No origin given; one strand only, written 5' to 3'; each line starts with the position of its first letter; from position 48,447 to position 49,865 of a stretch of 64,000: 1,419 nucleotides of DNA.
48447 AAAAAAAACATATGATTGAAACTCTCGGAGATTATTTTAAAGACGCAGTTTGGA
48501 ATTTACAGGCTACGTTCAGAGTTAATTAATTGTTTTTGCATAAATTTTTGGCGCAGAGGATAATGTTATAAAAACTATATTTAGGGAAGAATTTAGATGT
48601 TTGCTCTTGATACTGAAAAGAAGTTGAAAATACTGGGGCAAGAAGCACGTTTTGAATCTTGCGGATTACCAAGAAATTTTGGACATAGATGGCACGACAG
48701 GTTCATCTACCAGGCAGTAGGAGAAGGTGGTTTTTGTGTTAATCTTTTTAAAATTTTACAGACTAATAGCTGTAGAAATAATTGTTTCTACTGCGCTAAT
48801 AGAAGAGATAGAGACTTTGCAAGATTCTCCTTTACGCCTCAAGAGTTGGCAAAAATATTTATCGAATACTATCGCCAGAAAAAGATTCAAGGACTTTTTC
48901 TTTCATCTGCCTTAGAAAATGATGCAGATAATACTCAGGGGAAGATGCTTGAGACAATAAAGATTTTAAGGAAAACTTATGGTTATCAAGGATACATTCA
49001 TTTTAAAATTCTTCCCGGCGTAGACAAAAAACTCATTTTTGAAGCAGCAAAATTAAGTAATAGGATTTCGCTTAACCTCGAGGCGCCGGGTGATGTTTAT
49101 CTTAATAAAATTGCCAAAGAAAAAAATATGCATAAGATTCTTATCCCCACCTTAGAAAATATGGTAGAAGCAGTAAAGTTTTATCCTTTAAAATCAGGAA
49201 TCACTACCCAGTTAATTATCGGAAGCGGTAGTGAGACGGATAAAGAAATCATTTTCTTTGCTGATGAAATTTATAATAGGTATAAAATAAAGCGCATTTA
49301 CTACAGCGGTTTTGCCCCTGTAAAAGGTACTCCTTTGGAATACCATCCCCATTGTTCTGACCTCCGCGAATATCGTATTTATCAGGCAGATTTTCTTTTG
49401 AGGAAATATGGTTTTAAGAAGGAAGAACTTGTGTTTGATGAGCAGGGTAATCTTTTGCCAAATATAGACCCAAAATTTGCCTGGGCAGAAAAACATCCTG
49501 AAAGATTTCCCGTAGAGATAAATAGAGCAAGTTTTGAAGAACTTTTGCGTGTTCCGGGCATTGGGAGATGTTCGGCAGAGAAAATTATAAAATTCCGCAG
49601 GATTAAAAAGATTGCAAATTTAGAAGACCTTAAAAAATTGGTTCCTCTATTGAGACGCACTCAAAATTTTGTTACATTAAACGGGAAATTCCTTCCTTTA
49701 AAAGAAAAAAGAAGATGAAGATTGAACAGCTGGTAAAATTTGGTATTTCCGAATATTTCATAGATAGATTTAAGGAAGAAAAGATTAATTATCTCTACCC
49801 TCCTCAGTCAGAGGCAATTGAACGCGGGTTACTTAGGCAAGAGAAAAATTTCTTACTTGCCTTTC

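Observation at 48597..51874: Radical SAM DNA modification/repair-type protein translationally coupled to a Hel308/Ski2-like helicase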

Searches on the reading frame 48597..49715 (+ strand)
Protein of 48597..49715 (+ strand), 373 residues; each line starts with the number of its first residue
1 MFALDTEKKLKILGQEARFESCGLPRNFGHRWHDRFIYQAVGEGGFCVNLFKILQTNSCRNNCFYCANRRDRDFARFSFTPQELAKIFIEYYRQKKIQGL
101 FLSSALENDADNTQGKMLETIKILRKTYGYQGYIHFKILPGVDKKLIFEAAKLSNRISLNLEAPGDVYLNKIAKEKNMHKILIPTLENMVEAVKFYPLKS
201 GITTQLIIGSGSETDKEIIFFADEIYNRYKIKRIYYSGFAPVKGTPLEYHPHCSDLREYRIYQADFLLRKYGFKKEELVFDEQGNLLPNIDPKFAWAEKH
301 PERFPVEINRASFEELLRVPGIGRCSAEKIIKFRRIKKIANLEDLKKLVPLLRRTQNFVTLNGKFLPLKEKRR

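Call 3: search_protein_families(library=pfam, proteins=[window:48597-49715:+], max_evalue=0.01)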
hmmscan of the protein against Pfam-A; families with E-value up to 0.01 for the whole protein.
window:48597-49715:+ (373 aa): 4 families
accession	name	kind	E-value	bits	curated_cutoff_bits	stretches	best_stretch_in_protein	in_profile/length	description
PF04055.27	Radical_SAM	-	2.3e-09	38.1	29.5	1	56-223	4-164/166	Radical SAM superfamily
PF12836.13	HHH_3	-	5.6e-09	36.4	27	1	306-347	6-48/65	Helix-hairpin-helix motif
PF00633.29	HHH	-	9.3e-06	25.7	24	1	308-333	5-30/30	Helix-hairpin-helix motif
PF13353.11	Fer4_12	-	0.004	17.9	22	1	54-103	10-59/137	4Fe-4S single cluster domain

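Call 4: search_protein_families(library=ncbifam, proteins=[window:48597-49715:+], max_evalue=0.01)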
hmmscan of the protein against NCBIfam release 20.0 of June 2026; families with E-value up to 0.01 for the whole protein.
window:48597-49715:+ (373 aa): 11 families
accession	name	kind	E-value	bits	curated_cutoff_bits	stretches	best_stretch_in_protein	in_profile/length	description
TIGR03916.1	rSAM_link_UDG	hypoth_equivalog_domain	2.4e-97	326.7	343.5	1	39-365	42-380/415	putative DNA modification/repair radical SAM protein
NF053743.1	LipS2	equivalog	4.2e-12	46.1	270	1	53-287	27-249/292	LipS2 family lipoyl synthase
TIGR01259.1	comE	subfamily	1.2e-05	25.3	152.35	1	305-347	59-102/120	comEA protein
NF053742.1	LipS1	equivalog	1.2e-05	25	230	1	56-250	14-194/268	LipS1 family lipoyl synthase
TIGR00426.1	TIGR00426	subfamily_domain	0.00013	21.9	53.1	1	306-348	8-52/69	competence protein ComEA helix-hairpin-helix repeat region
NF004884.0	PRK06245.1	equivalog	0.0015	17.5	209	1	49-106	16-71/340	7,8-didemethyl-8-hydroxy-5-deazariboflavin synthase subunit CofG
TIGR03956.1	rSAM_HydE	equivalog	0.002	17.4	254.6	1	55-128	55-126/340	[FeFe] hydrogenase H-cluster radical SAM maturase HydE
NF005609.0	PRK07360.1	equivalog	0.0023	16.7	426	1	38-122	50-136/374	7,8-didemethyl-8-hydroxy-5-deazariboflavin synthase subunit CofH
TIGR03957.1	rSAM_HmdB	equivalog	0.0037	16.5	320.9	1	202-259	184-240/317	5,10-methenyltetrahydromethanopterin hydrogenase cofactor biosynthesis protein HmdB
TIGR00433.2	bioB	equivalog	0.0053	16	225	1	54-255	46-237/307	biotin synthase BioB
TIGR02351.2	thiH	equivalog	0.0057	15.8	380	1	47-104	70-127/364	2-iminoacetate synthase ThiH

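Call 5: search_protein_families(library=padloc, proteins=[window:48597-49715:+], max_evalue=0.01)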
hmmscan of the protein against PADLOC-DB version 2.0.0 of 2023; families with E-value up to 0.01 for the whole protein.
window:48597-49715:+ (373 aa): 0 families

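Call 9: find_homologous_proteins(query=window:48597-49715:+)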
Query window:48597-49715:+ (373 aa): 4164 proteins with E <= 0.001 among 6784 candidates; the best 120 are listed.
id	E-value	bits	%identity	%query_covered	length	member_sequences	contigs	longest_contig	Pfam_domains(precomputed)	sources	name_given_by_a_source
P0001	9.0e-252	853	100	100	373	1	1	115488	PF04055.28,PF12836.14,PF00633.30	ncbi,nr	ncbi:MAG: helix-hairpin-helix domain-containing protein [Candidatus Omnitrophica bacterium]|nr:helix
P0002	7.1e-186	636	74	99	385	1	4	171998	PF04055.28,PF12836.14,PF00633.30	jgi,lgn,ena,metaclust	metaclust:\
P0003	2.5e-183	628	72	100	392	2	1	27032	PF04055.28,PF12836.14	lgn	-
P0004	9.3e-177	606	72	98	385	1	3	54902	PF04055.28,PF12836.14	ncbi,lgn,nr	ncbi:MAG: radical SAM protein [Candidatus Omnitrophica bacterium]|nr:radical SAM protein [Candidatus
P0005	7.3e-173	593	70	97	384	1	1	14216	PF04055.28,PF12836.14,PF00633.30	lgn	-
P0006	1.4e-160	553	65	98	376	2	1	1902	PF04055.28,PF12836.14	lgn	-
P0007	3.8e-135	469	72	75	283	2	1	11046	PF04055.28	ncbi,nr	ncbi:MAG: radical SAM protein, partial [Candidatus Omnitrophica bacterium]|nr:radical SAM protein [C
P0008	4.1e-129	449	53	98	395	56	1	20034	PF04055.28,PF12836.14,PF00633.30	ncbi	-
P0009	5.2e-128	445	53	97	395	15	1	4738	PF04055.28,PF12836.14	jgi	-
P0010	9.1e-128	445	54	99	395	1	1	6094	PF04055.28,PF12836.14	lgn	-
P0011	1.0e-127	445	54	98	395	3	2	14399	PF04055.28,PF12836.14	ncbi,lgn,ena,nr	ncbi:radical SAM protein [candidate division NPL-UPA2 bacterium]|nr:radical SAM protein [candidate d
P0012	1.0e-127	444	53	97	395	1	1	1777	PF04055.28,PF12836.14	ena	-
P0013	1.2e-127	444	52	99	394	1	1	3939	PF04055.28,PF12836.14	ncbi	-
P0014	1.8e-127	444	53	97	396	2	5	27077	PF04055.28,PF12836.14,PF00633.30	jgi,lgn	-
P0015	2.1e-127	443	56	96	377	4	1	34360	PF04055.28,PF12836.14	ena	-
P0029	6.3e-125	435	56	98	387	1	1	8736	PF04055.28,PF12836.14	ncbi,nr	ncbi:MAG: radical SAM protein [Candidatus Omnitrophica bacterium]|nr:radical SAM protein [Candidatus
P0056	5.5e-122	426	52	98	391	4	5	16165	PF04055.28,PF12836.14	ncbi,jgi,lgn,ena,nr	ncbi:putative DNA modification/repair radical SAM protein [Candidatus Aerophobetes bacterium]|nr:put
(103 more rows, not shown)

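Call 12: find_encoding_contigs(protein=P0002, flank=8000, max_places=3)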
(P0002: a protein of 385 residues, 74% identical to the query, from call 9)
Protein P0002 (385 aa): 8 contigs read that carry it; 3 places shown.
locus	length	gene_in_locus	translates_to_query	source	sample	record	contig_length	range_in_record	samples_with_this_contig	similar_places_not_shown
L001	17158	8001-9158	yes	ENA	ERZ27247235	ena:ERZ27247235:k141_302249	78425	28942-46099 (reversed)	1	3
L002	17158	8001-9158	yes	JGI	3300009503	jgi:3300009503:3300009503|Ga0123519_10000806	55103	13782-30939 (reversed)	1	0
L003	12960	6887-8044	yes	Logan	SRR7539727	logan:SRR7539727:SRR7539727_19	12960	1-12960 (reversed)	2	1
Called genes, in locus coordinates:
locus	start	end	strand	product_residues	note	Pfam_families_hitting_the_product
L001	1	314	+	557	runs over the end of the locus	PF02518:HATPase_c (weak), PF13589:HATPase_c_3, PF01119:DNA_mis_repair, PF08676:MutL_C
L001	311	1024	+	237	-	PF00881:Nitroreductase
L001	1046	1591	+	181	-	PF01613:Flavin_Reduct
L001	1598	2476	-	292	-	-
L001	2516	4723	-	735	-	PF01937:ARMT1-like_dom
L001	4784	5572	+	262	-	PF01887:SAM_HAT_N, PF20257:SAM_HAT_C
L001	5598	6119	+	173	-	PF07998:Peptidase_M54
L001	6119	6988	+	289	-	PF02129:Peptidase_S15, PF05448:AXE1 (faint), PF01738:DLH (faint), PF00561:Abhydrolase_1, PF12146:Hydrolase_4, PF12697:Abhydrolase_6, PF00326:Peptidase_S9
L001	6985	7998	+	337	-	PF01137:RTC, PF05189:RTC_insert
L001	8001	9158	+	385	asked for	PF04055:Radical_SAM, PF00633:HHH (weak), PF12836:HHH_3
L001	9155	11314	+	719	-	PF00270:DEAD, PF04851:ResIII, PF22527:DEXQc_Suv3 (faint), PF00271:Helicase_C, PF20470:HTH_61, PF21280:Helicase_dom4_arc, PF14520:HHH_5 (faint)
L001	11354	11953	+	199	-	-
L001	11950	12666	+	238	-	PF02578:Cu-oxidase_4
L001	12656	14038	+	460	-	PF00753:Lactamase_B, PF23023:Anti-Pycsar_Apyc1 (faint), PF12706:Lactamase_B_2 (weak), PF16661:Lactamase_B_6, PF10996:Beta-Casp, PF07521:RMMBL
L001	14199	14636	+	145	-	PF02580:Tyr_Deacylase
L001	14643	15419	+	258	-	PF01261:AP_endonuc_2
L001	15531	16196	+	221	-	PF01694:Rhomboid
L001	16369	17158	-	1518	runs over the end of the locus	-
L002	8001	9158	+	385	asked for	PF04055:Radical_SAM, PF00633:HHH (weak), PF12836:HHH_3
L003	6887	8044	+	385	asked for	PF04055:Radical_SAM, PF00633:HHH (weak), PF12836:HHH_3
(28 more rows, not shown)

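Call 13: find_encoding_contigs(protein=P0011, flank=8000, max_places=3)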
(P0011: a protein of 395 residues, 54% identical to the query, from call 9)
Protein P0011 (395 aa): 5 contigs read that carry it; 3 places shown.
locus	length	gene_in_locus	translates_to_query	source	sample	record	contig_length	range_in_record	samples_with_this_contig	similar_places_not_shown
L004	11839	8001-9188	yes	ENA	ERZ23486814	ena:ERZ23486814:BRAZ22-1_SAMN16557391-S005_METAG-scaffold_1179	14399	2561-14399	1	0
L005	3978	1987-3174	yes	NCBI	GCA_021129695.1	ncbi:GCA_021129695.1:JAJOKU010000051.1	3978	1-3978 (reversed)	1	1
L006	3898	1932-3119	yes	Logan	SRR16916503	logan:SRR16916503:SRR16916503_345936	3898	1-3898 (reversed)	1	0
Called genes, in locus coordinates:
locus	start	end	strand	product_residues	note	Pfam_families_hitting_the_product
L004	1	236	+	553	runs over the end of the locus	PF03109:ABC1, PF27536:UbiB_helical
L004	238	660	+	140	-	PF03652:RuvX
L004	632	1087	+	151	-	PF01927:Mut7-C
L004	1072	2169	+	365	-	PF00437:T2SSE, PF13604:AAA_30 (faint), PF13191:AAA_16 (faint)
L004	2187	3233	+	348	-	PF00437:T2SSE, PF13191:AAA_16 (faint), PF13401:AAA_22 (weak)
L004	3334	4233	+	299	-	PF00482:T2SSF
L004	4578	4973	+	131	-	PF03061:4HBT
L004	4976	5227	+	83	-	PF09413:DUF2007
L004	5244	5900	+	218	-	PF02811:PHP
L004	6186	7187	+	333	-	PF01137:RTC, PF05189:RTC_insert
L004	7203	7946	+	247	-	PF23023:Anti-Pycsar_Apyc1, PF00753:Lactamase_B, PF12706:Lactamase_B_2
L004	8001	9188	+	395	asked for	PF04055:Radical_SAM, PF12836:HHH_3 (faint)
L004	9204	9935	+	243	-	PF01904:DUF72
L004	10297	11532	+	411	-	PF13581:HATPase_c_2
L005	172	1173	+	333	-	PF01137:RTC, PF05189:RTC_insert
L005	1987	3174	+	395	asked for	PF04055:Radical_SAM, PF12836:HHH_3 (faint)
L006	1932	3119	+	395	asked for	PF04055:Radical_SAM, PF12836:HHH_3 (faint)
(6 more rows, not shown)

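Call 18: find_related_loci(query=A1, collection=genome_contigs, flank=10000)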
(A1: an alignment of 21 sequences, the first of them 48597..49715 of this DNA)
Query A1 (373 aa) in genome_contigs; peptide patterns used: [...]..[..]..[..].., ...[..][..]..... (x = any residue, [..] = any of these).
96 stretches matched a pattern; 90 encode a relative of the query (tblastn E <= 1e-3); the best 80 are kept; 80 distinct loci.
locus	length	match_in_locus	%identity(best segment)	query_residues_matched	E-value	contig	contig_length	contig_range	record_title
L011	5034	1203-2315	73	1-371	0e+0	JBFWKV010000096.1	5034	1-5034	MAG: Candidatus Omnitrophota bacterium isolate CA_2019_NHSR_50 NODE_35131_length_5034_cov_3.700632_NHSR, whole genome sh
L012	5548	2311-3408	72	5-370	0e+0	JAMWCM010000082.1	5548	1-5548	MAG: Candidatus Omnitrophota bacterium isolate QZM4_1.bins.105.Tibet NODE_44906_length_5548_cov_3.469471, whole genome s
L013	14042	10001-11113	53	5-371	5e-133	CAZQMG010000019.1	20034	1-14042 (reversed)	MAG TPA_asm: uncultured Clostridia bacterium isolate binchicken_co262_90 genome assembly, contig: NODE_2805_length_20034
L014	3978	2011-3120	54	4-370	2e-134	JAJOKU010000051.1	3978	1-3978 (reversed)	MAG: candidate division NPL-UPA2 bacterium isolate MAG-914 c_000000000561, whole genome shotgun sequence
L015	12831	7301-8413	53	3-370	2e-131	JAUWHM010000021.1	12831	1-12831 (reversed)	MAG: Nitrospirota bacterium isolate CSMAG_2268 CSMAG_2268_k141_2877726_length_12831_cov_6.9896, whole genome shotgun seq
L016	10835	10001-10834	72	7-284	6e-131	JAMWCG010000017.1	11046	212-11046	MAG: Candidatus Omnitrophota bacterium isolate JZ-2.bins.168.201808 NODE_11591_length_11046_cov_0.947614, whole genome s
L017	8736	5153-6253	56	7-371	1e-129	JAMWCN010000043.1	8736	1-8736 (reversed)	MAG: Candidatus Omnitrophota bacterium isolate QZM4_1.bins.127.Tibet NODE_24239_length_8736_cov_4.319085, whole genome s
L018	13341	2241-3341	52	5-367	2e-129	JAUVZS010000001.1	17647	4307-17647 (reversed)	MAG: Clostridia bacterium isolate CSMAG_1274 CSMAG_1274_k141_637625_length_17647_cov_5.9937, whole genome shotgun sequen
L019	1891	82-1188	52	6-371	2e-138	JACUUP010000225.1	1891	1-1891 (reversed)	MAG: Candidatus Aerophobetes bacterium isolate Kmv34 NODE_28345_length_1891_cov_8.188453, whole genome shotgun sequence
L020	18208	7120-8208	66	6-369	4e-164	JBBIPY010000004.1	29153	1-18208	MAG: Candidatus Omnitrophota bacterium isolate RSS170216_bin_313 NODE_1269_length_29153_cov_8.321706, whole genome shotg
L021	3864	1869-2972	53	6-370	2e-131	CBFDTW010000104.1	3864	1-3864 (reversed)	MAG TPA_asm: uncultured bacterium isolate SRR6823440_binner12_Refined_134 genome assembly, contig: ERZ650341.17442, whol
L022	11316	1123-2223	51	5-367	5e-127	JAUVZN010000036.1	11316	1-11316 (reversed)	MAG: Candidatus Aerophobetes bacterium isolate CSMAG_1269 CSMAG_1269_k141_1262932_length_11316_cov_40.0000, whole genome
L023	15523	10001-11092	55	1-365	2e-126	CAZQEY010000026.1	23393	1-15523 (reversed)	MAG TPA_asm: uncultured Planctomycetales bacterium isolate binchicken_co178_242 genome assembly, contig: NODE_2948_lengt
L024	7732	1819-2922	52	4-367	2e-126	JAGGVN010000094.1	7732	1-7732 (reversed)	MAG: Candidatus Aerophobetes bacterium isolate AUK101 PB_MBMC_055_c_000000000150, whole genome shotgun sequence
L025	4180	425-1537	50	5-371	6e-128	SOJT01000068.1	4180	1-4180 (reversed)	MAG: Candidatus Aerophobetes bacterium isolate E44_bin3 NODE_14467_length_4180_cov_21.908364, whole genome shotgun seque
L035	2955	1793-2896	51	9-373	5e-128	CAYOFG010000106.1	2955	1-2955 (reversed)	MAG TPA_asm: uncultured Clostridia bacterium isolate binchicken_co376_202 genome assembly, contig: NODE_58003_length_295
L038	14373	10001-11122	51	1-371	2e-122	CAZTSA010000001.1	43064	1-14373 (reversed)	MAG TPA_asm: uncultured Clostridia bacterium isolate binchicken_co124_176 genome assembly, contig: NODE_225_length_43064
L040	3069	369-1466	51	9-371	1e-125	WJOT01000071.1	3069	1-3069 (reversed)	MAG: Clostridia bacterium isolate 1244-F3-H4-B3 F3H4_C4505, whole genome shotgun sequence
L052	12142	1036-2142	49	3-367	3e-116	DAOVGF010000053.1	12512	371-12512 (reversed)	MAG TPA_asm: Candidatus Aerophobetes bacterium isolate CSMAG_1128 CSMAG_1128_k141_3008421_length_12512_cov_15.0000, whol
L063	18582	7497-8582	45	5-364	8e-96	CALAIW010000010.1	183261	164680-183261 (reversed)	MAG: uncultured bacterium isolate S1_Bin_METABAT__242_1 genome assembly, contig: c_000001721772, whole genome shotgun se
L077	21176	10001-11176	40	3-371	1e-91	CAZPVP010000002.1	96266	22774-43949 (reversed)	MAG TPA_asm: uncultured Gammaproteobacteria bacterium isolate SRP141376_co1_289 genome assembly, contig: NODE_566_length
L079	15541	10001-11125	41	4-365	6e-91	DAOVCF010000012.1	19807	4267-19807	MAG TPA_asm: Candidatus Stahlbacteria bacterium isolate CSMAG_1024 CSMAG_1024_k141_5018774_length_19807_cov_18.9799, who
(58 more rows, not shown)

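Call 22: search_protein_families(library=pfam, proteins=[L035:552-1709:+, L038:11298-11600:+, L079:11429-11824:+, L052:5525-6205:+, L063:8600-8968:-], max_evalue=0.001)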
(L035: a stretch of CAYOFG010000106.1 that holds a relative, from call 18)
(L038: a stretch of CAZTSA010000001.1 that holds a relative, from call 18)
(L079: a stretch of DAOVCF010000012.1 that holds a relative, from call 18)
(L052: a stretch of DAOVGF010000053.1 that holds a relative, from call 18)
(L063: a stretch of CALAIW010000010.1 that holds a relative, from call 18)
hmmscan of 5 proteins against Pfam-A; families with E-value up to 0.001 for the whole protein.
L035:552-1709:+ (386 aa): 1 family
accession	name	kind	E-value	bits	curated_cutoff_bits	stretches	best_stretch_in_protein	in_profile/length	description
PF04055.27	Radical_SAM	-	7.3e-06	26.7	29.5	1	45-209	1-157/166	Radical SAM superfamily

L038:11298-11600:+ (101 aa): 2 families
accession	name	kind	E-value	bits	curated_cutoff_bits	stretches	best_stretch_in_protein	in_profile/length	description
PF03819.22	MazG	-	8.4e-11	42.4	22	1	27-84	7-72/74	MazG nucleotide pyrophosphohydrolase domain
PF01503.22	PRA-PH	-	9.1e-05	23.2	21.3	1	13-79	19-83/86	Phosphoribosyl-ATP pyrophosphohydrolase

L079:11429-11824:+ (132 aa): 0 families

L052:5525-6205:+ (227 aa): 1 family
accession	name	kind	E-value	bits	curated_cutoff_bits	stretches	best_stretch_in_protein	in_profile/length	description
PF01865.21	PhoU_div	-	2.3e-44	151.7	24.4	1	10-226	3-213/214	Protein of unknown function DUF47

L063:8600-8968:- (122 aa): 0 families

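Call 24: search_protein_families(library=pfam, proteins=[L012:3495-5495:+, L012:117-1193:+, L017:6309-6710:+, L017:4290-4955:+, L017:6706-7119:+, L020:5841-6467:+, L020:6431-6727:+], max_evalue=0.001)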
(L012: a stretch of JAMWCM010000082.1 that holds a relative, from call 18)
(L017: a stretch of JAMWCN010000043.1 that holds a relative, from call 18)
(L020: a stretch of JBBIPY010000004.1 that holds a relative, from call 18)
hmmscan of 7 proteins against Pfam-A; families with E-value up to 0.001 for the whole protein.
L012:3495-5495:+ (667 aa): 2 families
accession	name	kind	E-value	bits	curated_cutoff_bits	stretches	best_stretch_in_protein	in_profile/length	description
PF01636.29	APH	-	3.7e-11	43.7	23.2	1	321-565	6-221/239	Phosphotransferase enzyme family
PF02958.26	EcKL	-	3.4e-05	23.7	22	1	377-554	76-264/294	Ecdysteroid kinase-like family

L012:117-1193:+ (359 aa): 0 families

L017:6309-6710:+ (134 aa): 4 families
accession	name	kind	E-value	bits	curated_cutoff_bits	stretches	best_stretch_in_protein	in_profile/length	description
PF00515.34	TPR_1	-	4.8e-07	29.8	27.8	1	59-87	2-30/34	Tetratricopeptide repeat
PF07719.23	TPR_2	-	2.8e-06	27.5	27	0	60-87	3-30/34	Tetratricopeptide repeat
PF13181.12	TPR_8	-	7.1e-06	26.2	25.7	0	60-87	3-30/34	Tetratricopeptide repeat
PF13431.12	TPR_17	-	1.4e-05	25.5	24.4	0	12-44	1-33/34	Tetratricopeptide repeat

L017:4290-4955:+ (222 aa): 1 family
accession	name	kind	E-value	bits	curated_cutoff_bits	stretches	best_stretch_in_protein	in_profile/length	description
PF04493.20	Endonuclease_5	-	8.5e-67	225.1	23.4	1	22-215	2-198/198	Endonuclease V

L017:6706-7119:+ (138 aa): 2 families
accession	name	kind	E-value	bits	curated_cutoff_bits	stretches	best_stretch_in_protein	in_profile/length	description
PF04343.18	DUF488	-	1.4e-23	84.3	22.2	1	17-123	1-120/121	Domain of unknown function DUF488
PF22751.1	DUF488-N3a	-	0.00011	23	27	1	78-126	67-116/118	Active DUF488-N3 subclade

L020:5841-6467:+ (209 aa): 0 families

L020:6431-6727:+ (99 aa): 0 families

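Call 30: search_dna_similar(query=window:48597-49715:+, collection=plasmids, mode=protein, max_rows=12, max_evalue=1e-10)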
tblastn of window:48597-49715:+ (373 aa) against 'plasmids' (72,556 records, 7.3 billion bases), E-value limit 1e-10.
Records with a match: 164; places in all: 164; records where one place covers at least 80% of the query: 160.
Best place of each record, by identity: <60% 164.
By first word of the organism name: Phaeobacter 58; Paracoccus 15; Azospirillum 11; Leisingera 10; Agrobacterium 9; Caballeronia 7; Sulfitobacter 7; Ensifer 6; Ketogulonicigenium 5; Thioclava 5; and 24 more.
By predicted mobility (MOB-suite, as given by PLSDB): non-mobilizable 146; mobilizable 9; conjugative 9.
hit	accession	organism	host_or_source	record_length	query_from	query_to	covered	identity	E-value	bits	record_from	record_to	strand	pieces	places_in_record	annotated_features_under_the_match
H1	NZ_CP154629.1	Acetoanaerobium noterae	cell culture,Sludge of a digestion ...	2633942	3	371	99%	38.9%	5e-58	210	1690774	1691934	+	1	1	none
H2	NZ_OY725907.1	Bacteroides finegoldii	-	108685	9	369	97%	39.0%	2e-65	231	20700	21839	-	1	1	putative DNA modification/repair radical SAM protein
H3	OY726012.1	Phocaeicola massiliensis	-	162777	9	362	95%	39.2%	2e-63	226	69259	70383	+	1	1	none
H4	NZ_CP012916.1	Azospirillum brasilense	Digitaria eriantha,microbe,root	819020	8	359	94%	38.6%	3e-57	208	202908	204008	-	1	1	putative DNA modification/repair radical SAM protein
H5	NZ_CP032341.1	Azospirillum brasilense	soil sample,Agricultural field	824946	8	359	94%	38.6%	3e-57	208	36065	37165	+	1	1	putative DNA modification/repair radical SAM protein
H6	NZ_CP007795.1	Azospirillum argentinense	Triticum aestivum L.,Root,wheat ...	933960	8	359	94%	38.6%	4e-57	207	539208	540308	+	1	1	putative DNA modification/repair radical SAM protein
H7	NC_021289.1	Caballeronia insecticola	-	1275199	1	370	99%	36.5%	1e-58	212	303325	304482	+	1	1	none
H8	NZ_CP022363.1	Azospirillum sp. TSH58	single cell,paddy soils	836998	8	359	94%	38.4%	1e-55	203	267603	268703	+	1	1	putative DNA modification/repair radical SAM protein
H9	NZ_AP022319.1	Burkholderia sp. THE68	Togo hemipterus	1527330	1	370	99%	36.5%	2e-57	209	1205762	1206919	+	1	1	none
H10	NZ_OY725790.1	Parabacteroides distasonis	-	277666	8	360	95%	38.1%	2e-64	229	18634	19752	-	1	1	putative DNA modification/repair radical SAM protein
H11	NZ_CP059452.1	Azospirillum brasilense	Prokaryotes,soil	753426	8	359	94%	38.1%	6e-58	210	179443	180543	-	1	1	putative DNA modification/repair radical SAM protein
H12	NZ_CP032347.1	Azospirillum brasilense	soil sample,Agricultural field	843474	8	359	94%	38.1%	2e-57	209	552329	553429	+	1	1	putative DNA modification/repair radical SAM protein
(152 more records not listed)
